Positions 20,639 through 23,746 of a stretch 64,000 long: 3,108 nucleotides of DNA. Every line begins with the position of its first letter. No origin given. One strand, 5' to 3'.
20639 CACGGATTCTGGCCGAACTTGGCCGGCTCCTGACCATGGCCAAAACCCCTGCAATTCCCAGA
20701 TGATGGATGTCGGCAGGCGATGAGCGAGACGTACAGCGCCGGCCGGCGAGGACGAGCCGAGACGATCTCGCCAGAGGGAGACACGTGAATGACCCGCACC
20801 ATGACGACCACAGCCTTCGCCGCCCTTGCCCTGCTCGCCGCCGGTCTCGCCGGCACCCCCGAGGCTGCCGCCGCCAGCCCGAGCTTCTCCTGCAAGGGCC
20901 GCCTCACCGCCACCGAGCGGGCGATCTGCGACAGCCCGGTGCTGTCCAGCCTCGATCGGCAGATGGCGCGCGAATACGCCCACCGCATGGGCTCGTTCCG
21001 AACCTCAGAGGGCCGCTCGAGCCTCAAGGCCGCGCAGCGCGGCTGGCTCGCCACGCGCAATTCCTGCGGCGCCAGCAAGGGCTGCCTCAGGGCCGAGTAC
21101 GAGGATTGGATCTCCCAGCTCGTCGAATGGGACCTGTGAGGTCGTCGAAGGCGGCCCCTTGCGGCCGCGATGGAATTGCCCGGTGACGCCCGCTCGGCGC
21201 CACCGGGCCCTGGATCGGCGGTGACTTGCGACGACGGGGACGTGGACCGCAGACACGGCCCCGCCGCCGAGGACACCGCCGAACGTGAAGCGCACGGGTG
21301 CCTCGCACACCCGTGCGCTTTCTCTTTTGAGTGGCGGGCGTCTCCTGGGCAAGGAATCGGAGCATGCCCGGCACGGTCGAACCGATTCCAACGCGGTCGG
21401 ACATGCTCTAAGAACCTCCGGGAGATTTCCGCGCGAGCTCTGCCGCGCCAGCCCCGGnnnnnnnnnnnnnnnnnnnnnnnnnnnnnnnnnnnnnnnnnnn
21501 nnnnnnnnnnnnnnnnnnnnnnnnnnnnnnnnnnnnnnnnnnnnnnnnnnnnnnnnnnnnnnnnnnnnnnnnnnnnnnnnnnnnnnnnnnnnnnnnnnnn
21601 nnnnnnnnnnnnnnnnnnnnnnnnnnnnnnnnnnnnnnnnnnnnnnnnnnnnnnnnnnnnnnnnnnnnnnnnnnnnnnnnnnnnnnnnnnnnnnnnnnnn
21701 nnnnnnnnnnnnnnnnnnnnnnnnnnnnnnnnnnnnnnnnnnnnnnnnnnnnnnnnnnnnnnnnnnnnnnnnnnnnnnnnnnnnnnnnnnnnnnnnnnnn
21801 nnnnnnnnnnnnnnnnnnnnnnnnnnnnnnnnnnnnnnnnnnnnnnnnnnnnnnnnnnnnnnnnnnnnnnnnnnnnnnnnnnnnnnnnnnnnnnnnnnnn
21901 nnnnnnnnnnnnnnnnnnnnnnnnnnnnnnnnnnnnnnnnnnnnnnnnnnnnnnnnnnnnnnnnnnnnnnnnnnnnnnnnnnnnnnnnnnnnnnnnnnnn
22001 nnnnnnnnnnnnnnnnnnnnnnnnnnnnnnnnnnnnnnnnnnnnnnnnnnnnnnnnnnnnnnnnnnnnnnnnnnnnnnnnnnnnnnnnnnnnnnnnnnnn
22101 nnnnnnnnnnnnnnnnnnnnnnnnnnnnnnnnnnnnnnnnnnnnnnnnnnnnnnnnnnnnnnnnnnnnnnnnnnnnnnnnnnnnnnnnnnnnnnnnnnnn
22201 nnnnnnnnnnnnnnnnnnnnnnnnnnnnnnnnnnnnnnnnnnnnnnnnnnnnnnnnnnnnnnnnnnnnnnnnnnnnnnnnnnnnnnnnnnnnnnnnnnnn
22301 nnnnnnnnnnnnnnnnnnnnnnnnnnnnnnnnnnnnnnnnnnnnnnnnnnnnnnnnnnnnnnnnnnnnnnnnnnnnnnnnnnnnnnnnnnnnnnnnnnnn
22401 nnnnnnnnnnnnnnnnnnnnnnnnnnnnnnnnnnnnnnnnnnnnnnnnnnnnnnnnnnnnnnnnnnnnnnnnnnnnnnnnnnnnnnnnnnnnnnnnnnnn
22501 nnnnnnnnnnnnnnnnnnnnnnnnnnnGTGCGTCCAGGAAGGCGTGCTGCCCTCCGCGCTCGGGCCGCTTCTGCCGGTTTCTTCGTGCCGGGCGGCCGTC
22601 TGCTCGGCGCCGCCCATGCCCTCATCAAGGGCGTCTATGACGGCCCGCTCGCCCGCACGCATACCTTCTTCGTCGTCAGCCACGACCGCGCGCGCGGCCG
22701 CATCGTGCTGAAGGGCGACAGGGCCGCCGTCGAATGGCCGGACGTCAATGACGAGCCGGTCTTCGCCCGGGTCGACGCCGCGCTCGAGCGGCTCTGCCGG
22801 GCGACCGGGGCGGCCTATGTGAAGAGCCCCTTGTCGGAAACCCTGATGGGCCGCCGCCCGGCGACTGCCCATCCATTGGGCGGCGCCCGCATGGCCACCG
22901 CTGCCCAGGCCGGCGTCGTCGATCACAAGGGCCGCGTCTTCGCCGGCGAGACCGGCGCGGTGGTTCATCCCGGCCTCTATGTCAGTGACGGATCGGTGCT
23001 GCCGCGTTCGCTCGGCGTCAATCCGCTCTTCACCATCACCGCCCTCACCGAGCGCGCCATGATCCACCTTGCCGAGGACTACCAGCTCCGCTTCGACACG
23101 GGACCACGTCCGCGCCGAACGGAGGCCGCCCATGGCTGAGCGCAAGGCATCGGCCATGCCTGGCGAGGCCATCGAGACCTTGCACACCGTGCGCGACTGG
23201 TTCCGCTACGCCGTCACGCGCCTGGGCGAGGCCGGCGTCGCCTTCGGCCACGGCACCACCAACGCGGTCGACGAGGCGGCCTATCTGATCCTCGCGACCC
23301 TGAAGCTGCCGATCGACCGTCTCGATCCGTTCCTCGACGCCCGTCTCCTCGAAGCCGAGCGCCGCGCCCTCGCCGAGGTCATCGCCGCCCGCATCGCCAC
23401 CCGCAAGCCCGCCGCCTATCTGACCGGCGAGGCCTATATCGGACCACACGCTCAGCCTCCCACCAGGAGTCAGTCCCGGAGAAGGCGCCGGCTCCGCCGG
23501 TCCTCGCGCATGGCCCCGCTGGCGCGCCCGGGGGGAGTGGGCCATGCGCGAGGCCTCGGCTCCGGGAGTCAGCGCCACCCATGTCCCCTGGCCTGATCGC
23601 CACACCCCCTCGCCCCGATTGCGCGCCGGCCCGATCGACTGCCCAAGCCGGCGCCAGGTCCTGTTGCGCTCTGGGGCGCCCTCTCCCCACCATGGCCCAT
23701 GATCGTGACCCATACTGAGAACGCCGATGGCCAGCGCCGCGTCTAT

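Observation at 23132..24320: prmB reduced to a 103-codon stump, followed by an orphan ORF and a structured repeat: scar of a deletion or insertion event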

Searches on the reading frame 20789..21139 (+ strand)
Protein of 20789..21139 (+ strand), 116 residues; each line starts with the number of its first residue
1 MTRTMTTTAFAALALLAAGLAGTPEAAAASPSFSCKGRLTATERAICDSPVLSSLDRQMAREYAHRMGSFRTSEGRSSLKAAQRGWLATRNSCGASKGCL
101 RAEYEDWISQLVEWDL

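Call 44: find_encoding_contigs(protein=window:20789-21139:+, flank=6000, max_places=10)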
Protein window:20789-21139:+ (116 aa): 3 contigs read that carry it; 3 places shown.
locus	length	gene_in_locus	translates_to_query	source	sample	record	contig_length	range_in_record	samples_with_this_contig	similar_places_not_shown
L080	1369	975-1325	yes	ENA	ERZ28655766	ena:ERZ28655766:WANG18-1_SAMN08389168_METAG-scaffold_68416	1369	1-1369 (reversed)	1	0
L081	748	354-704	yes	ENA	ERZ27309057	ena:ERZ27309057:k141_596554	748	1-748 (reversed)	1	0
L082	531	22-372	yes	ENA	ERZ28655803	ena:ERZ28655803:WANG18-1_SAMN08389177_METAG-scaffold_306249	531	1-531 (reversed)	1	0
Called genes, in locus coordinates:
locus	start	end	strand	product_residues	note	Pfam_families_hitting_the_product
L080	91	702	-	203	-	-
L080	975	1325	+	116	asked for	-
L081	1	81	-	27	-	?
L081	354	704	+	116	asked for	-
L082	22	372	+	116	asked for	-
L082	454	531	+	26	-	?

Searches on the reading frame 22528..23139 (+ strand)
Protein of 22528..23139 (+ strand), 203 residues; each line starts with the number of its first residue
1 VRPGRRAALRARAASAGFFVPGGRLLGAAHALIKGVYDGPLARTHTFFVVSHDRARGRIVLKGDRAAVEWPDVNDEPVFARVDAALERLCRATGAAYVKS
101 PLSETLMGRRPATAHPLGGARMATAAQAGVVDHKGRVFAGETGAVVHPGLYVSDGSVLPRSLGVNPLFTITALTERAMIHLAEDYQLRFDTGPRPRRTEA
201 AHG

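Call 3: search_protein_families(library=pfam, proteins=[window:22528-23139:+], max_evalue=0.1)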
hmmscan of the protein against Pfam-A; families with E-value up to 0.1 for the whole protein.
window:22528-23139:+ (203 aa): 1 family
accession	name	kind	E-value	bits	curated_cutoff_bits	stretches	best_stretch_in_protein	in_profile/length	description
PF05199.19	GMC_oxred_C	-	5e-13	50.3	24.6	1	107-173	79-138/139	GMC oxidoreductase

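Call 45: find_homologous_proteins(query=window:22579-23136:+, max_evalue=1e-20)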
Query seq(186 aa) (186 aa): 185 proteins with E <= 1e-20 among 1405 candidates; the best 120 are listed.
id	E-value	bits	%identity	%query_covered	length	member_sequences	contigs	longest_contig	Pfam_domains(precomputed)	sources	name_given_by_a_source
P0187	1.7e-72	261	71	93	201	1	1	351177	PF05199.20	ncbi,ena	-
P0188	1.8e-70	254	69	94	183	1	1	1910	PF05199.20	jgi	jgi:cholesterol oxidase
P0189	2.5e-70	254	65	94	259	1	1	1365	PF05199.20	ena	-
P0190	1.1e-68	249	64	97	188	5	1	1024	PF05199.20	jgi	jgi:cholesterol oxidase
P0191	8.5e-68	246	64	97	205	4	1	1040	PF05199.20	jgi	jgi:cholesterol oxidase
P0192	9.8e-68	246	67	95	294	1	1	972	PF05199.20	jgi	jgi:cholesterol oxidase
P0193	1.6e-67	245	64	96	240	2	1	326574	PF05199.20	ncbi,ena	-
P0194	2.1e-67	244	66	93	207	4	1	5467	PF05199.20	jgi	jgi:cholesterol oxidase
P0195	5.5e-67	243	62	97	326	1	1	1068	PF05199.20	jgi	jgi:cholesterol oxidase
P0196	1.2e-66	242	64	95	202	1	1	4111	PF05199.20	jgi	-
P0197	1.6e-66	242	65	95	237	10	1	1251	PF05199.20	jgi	jgi:cholesterol oxidase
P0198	3.1e-66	241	64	95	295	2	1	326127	PF05199.20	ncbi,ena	-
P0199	5.1e-66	240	65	93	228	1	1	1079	PF05199.20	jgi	jgi:cholesterol oxidase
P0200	7.8e-66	239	62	97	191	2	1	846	PF05199.20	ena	-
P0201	1.7e-65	238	63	95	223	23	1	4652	PF05199.20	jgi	jgi:cholesterol oxidase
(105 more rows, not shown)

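Call 46: find_encoding_contigs(protein=P0187, flank=10000, max_places=3)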
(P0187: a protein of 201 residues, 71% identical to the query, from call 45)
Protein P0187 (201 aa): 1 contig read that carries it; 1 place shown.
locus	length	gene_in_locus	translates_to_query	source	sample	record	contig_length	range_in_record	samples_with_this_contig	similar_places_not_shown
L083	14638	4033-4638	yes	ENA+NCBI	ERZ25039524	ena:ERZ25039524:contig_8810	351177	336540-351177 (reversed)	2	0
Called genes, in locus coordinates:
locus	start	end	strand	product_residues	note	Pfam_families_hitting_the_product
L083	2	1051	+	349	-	?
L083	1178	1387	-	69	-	-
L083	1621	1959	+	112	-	PF02538:Hydantoinase_B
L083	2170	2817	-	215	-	-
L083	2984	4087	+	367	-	PF01266:DAO (faint), PF07992:Pyr_redox_2 (faint), PF00732:GMC_oxred_N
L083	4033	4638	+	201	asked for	PF05199:GMC_oxred_C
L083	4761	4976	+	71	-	PF08239:SH3_3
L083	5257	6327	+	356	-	PF05175:MTS, PF06325:PrmA (faint), PF09445:Methyltransf_15 (weak), PF13847:Methyltransf_31, PF08242:Methyltransf_12 (faint), PF13649:Methyltransf_25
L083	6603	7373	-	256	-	PF13472:Lipase_GDSL_2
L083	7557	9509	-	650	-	PF20308:TPR-S, PF13365:Trypsin_2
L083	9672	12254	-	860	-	-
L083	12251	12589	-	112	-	-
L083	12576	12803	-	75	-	-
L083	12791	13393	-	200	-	PF00149:Metallophos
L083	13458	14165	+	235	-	PF01266:DAO, PF13450:NAD_binding_8 (weak)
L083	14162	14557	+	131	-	PF01266:DAO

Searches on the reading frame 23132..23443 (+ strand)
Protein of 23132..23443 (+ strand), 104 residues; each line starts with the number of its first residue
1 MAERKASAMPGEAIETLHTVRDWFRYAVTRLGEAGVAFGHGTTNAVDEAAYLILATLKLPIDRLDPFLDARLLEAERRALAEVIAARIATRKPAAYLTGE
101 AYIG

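Call 7: find_homologous_proteins(query=window:23132-23443:+)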
Query seq(104 aa) (104 aa): 109 proteins with E <= 0.001 among 143 candidates.
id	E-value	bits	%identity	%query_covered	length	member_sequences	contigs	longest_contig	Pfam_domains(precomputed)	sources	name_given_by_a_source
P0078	8.1e-59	214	100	100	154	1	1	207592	-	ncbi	ncbi:MAG: hypothetical protein R3D33_08765 [Hyphomicrobiaceae bacterium]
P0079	3.2e-31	125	65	91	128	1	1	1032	-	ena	-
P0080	5.4e-31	124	64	92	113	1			-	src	-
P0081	1.1e-30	123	67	88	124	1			PF17827.7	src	-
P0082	1.3e-30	123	62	99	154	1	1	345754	-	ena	-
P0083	2.7e-30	122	63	92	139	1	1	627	PF17827.7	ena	-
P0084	3.3e-30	122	63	92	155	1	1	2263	PF17827.7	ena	-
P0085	3.5e-30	122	71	82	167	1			PF17827.7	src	-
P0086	5.0e-30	121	67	88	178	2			-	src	-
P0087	1.4e-29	120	63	99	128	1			PF17827.7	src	-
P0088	1.7e-29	120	66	88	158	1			-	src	-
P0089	2.3e-29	119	65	88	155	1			PF17827.7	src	-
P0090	2.5e-29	119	67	85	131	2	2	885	PF17827.7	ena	-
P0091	2.9e-29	119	63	93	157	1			-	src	-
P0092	4.3e-29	118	56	99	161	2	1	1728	-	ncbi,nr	ncbi:MAG: 50S ribosomal protein L3 N(5)-glutamine methyltransferase, partial [Hyphomicrobiales bacte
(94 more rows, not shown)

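Call 8: find_encoding_contigs(protein=P0078, flank=10000, max_places=3)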
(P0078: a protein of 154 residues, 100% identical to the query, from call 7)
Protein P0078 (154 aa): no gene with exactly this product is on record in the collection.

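Call 20: find_related_loci(query=window:23132-23443:+, collection=genome_contigs, flank=10000)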
Query seq(104 aa) (104 aa) in genome_contigs; peptide patterns used: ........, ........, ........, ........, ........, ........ (x = any residue, [..] = any of these).
599 stretches matched a pattern (row limit reached: there are more); 49 encode a relative of the query (tblastn E <= 1e-3); 49 distinct loci.
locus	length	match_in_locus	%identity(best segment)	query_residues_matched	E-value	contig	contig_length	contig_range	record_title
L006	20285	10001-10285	65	9-103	3e-37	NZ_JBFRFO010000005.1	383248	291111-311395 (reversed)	Hyphomicrobium sp. 2TAF46 SCAFFOLD_4, whole genome shotgun sequence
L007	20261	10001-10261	69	17-103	6e-37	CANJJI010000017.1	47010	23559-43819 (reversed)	MAG: Beijerinckiaceae bacterium isolate RH-23may17-1181 genome assembly, contig: RH-23may17-C5290, whole genome shotgun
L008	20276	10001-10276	65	12-103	8e-37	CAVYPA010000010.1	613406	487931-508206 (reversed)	MAG: uncultured Alphaproteobacteria bacterium isolate MFD06298.bin.1.126 genome assembly, contig: contig_45422, whole ge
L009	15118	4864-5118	69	19-103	2e-36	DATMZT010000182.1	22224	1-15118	MAG TPA_asm: Hyphomicrobiaceae bacterium isolate SMAG_U11142 k141_5109413, whole genome shotgun sequence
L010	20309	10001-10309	62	1-103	1e-36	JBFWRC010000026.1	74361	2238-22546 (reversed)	MAG: Beijerinckiaceae bacterium isolate CA_2019_TPBF_198 NODE_2760_length_74361_cov_6.226675_TPBF, whole genome shotgun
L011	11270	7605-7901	60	5-103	1e-35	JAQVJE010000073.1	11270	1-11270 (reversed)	MAG: Gallionellaceae bacterium isolate STE_56 NODE_14505_length_11270_cov_28.707799_Sandtown_E, whole genome shotgun seq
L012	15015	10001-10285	67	10-103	2e-35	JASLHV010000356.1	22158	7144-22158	MAG: Roseiarcus sp. isolate SHSU.bins.84 k141_17098935, whole genome shotgun sequence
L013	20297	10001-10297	61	5-103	2e-35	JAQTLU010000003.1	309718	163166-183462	MAG: Gallionellaceae bacterium isolate STA_24 NODE_55_length_309718_cov_19.845299_Sandtown_A, whole genome shotgun seque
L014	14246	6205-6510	60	2-103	6e-35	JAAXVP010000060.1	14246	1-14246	MAG: Thiobacillus sp. isolate W9_Combined_metabat1_065 W9_Combined_metabat1_065_NODE_2274, whole genome shotgun sequence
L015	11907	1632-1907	65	12-103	2e-34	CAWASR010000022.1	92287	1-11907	MAG: uncultured Alphaproteobacteria bacterium isolate MFD02416.bin.1.385 genome assembly, contig: contig_75324, whole ge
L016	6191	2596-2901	58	2-103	2e-34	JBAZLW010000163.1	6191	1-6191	MAG: Hydrogenophilaceae bacterium isolate SO_2017_LW4_24 scaffold_24636_c1_LW137-91_2017, whole genome shotgun sequence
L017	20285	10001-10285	60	9-103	4e-34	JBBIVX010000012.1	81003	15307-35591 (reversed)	MAG: Hydrogenophilales bacterium isolate STF170223_bin_87 NODE_13_length_81003_cov_17.3998, whole genome shotgun sequenc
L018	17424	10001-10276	65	12-103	2e-34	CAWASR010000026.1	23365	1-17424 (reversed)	MAG: uncultured Alphaproteobacteria bacterium isolate MFD02416.bin.1.385 genome assembly, contig: contig_87688, whole ge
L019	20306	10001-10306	58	2-103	3e-33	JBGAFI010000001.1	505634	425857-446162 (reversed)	MAG: Thiobacillaceae bacterium isolate MAG_MBR_H125.8 MBRH125-8_opera_contig_111, whole genome shotgun sequence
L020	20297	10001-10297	59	5-103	3e-33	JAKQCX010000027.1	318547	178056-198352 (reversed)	MAG: Pseudomonadota bacterium isolate USDE_maxbin.021 k141_1956728, whole genome shotgun sequence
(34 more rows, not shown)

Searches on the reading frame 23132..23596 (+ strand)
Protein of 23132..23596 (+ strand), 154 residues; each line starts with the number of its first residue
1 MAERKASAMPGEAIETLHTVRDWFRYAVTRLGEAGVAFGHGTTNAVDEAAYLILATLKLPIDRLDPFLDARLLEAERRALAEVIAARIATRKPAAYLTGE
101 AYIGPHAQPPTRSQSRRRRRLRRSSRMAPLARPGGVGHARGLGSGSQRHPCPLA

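Call 3: search_protein_families(library=pfam, proteins=[window:23132-23596:+], max_evalue=0.1)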
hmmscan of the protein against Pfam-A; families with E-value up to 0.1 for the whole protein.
window:23132-23596:+ (154 aa): 1 family
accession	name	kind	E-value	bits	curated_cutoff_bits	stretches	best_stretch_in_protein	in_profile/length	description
PF17827.6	PrmC_N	-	0.0007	20.5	23.4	1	23-99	2-71/71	PrmC N-terminal domain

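Call 25: search_protein_families(library=ncbifam, proteins=[window:23132-23596:+], max_evalue=1)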
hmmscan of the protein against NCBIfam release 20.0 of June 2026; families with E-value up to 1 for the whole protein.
window:23132-23596:+ (154 aa): 2 families
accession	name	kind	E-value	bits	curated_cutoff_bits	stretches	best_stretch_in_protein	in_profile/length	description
TIGR03533.1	L3_gln_methyl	equivalog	1.4e-27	96.7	229.7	1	17-104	1-88/284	50S ribosomal protein L3 N(5)-glutamine methyltransferase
TIGR00536.1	hemK_fam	subfamily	0.018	14.1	115.5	1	19-101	2-78/286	HemK family protein methyltransferase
